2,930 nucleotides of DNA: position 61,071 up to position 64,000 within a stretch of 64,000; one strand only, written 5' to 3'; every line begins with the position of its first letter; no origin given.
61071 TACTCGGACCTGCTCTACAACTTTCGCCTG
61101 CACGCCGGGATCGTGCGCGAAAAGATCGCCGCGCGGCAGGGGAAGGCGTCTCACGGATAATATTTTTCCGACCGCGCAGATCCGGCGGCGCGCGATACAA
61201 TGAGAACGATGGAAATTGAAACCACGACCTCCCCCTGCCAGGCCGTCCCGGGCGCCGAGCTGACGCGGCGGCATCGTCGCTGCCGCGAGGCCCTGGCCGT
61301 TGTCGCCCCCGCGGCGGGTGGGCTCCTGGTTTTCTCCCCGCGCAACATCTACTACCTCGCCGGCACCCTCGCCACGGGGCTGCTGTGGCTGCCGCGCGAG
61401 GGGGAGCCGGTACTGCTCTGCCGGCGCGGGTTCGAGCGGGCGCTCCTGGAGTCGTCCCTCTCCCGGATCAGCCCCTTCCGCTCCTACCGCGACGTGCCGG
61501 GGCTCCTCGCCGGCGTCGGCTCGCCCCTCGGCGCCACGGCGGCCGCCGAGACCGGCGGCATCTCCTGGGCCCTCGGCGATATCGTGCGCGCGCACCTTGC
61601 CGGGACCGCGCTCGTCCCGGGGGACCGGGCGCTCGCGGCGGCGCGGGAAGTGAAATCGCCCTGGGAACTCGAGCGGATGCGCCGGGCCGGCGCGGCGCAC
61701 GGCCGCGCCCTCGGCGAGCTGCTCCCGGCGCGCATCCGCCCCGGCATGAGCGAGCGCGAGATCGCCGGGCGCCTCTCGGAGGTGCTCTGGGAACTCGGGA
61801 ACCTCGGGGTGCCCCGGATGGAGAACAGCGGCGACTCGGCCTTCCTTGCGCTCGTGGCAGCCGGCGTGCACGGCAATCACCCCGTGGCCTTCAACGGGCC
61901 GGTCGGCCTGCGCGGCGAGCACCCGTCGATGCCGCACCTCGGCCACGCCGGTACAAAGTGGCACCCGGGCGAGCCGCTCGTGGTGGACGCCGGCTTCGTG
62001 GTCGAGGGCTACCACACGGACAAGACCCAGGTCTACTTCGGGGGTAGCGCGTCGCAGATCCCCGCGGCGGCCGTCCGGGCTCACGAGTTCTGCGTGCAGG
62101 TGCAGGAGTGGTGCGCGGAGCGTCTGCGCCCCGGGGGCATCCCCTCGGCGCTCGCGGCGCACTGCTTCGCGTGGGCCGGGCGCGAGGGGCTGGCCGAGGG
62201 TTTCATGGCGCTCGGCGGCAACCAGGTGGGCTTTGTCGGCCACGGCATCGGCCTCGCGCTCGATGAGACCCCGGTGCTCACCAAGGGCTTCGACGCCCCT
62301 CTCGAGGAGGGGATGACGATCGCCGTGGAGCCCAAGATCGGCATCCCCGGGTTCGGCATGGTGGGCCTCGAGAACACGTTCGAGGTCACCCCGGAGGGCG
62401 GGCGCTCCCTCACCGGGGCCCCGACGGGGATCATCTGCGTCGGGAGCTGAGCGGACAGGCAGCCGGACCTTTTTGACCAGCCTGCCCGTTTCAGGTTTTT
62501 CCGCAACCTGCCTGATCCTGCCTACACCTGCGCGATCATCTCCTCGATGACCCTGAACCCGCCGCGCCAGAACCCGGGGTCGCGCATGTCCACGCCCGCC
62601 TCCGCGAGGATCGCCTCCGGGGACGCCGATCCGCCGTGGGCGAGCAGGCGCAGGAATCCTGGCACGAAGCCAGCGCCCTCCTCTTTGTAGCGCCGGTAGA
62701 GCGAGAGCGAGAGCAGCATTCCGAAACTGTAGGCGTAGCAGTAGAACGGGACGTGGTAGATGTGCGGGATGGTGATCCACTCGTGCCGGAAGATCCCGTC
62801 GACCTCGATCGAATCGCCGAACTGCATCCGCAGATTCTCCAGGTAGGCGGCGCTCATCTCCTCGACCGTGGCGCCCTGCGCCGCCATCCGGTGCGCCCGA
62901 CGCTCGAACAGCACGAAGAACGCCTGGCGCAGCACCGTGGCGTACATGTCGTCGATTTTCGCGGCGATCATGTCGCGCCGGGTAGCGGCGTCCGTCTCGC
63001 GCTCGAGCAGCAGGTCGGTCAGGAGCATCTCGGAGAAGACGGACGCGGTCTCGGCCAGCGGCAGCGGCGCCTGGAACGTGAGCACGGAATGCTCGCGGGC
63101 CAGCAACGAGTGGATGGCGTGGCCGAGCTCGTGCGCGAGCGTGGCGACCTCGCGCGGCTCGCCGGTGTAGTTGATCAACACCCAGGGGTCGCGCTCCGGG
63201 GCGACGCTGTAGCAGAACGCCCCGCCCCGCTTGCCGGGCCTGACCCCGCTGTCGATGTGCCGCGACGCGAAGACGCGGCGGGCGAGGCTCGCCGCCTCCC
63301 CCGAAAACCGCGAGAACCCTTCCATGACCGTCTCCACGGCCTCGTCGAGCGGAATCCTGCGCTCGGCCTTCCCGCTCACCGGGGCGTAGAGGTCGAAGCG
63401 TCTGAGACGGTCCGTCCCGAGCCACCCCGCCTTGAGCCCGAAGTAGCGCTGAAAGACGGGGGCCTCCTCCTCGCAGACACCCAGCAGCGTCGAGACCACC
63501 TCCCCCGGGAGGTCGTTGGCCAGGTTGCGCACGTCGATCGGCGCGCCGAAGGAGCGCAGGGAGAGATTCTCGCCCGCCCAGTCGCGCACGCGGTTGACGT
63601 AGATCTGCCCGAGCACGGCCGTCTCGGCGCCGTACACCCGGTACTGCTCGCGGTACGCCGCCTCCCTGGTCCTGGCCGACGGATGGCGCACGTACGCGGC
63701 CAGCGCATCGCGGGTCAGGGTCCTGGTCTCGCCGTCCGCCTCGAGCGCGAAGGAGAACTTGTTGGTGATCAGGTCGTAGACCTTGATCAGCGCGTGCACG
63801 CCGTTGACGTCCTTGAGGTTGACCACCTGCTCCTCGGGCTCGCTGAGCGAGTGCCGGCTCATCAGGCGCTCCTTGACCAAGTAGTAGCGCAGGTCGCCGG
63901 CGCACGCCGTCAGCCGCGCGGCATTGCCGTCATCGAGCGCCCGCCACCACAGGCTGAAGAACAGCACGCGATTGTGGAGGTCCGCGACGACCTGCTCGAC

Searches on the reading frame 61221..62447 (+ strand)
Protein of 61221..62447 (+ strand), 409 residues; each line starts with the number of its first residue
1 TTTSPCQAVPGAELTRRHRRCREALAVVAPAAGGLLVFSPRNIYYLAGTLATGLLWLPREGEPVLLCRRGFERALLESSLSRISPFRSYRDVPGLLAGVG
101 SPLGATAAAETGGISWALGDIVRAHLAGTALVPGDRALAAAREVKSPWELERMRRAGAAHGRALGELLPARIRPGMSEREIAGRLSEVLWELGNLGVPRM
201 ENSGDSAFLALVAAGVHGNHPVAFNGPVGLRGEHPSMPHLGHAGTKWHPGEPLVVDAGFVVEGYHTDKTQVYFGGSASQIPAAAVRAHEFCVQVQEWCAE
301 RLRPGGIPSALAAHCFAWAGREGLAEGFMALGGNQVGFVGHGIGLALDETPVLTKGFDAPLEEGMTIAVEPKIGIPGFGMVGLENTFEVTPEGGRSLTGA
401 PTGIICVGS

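Call 79: search_protein_families(library=pfam, max_evalue=0.0001, proteins=[window:61221-62447:+])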
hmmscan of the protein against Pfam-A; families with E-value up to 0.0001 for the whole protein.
window:61221-62447:+ (409 aa): 2 families
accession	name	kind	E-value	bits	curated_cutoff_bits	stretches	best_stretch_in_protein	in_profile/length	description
PF00557.29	Peptidase_M24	-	1.9e-37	129.5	23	1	151-391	1-208/208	Metallopeptidase family M24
PF01321.24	Creatinase_N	-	2.3e-11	44.7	22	1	32-144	14-128/128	Creatinase/Prolidase N-terminal domain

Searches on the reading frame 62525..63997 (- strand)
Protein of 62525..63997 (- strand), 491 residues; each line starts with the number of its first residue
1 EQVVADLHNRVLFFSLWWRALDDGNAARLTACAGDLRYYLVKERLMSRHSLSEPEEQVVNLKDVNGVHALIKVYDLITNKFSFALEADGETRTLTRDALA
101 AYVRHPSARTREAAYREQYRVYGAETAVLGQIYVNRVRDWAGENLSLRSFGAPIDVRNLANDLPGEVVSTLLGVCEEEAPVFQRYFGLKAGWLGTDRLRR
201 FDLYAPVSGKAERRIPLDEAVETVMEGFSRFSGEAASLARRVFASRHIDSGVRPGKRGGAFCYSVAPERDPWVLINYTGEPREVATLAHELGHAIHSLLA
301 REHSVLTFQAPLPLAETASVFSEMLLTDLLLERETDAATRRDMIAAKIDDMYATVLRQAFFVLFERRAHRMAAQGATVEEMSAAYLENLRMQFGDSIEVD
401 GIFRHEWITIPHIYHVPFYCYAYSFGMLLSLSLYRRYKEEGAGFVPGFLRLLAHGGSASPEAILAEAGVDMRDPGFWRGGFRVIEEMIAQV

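Call 100: search_protein_families(library=pfam, max_evalue=0.0001, proteins=[window:62525-63997:-])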
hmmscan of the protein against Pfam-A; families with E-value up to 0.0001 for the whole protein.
window:62525-63997:- (491 aa): 1 family
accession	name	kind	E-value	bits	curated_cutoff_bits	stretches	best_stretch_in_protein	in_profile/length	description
PF01432.26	Peptidase_M3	-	1.5e-43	150.3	27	1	104-477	4-451/457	Peptidase family M3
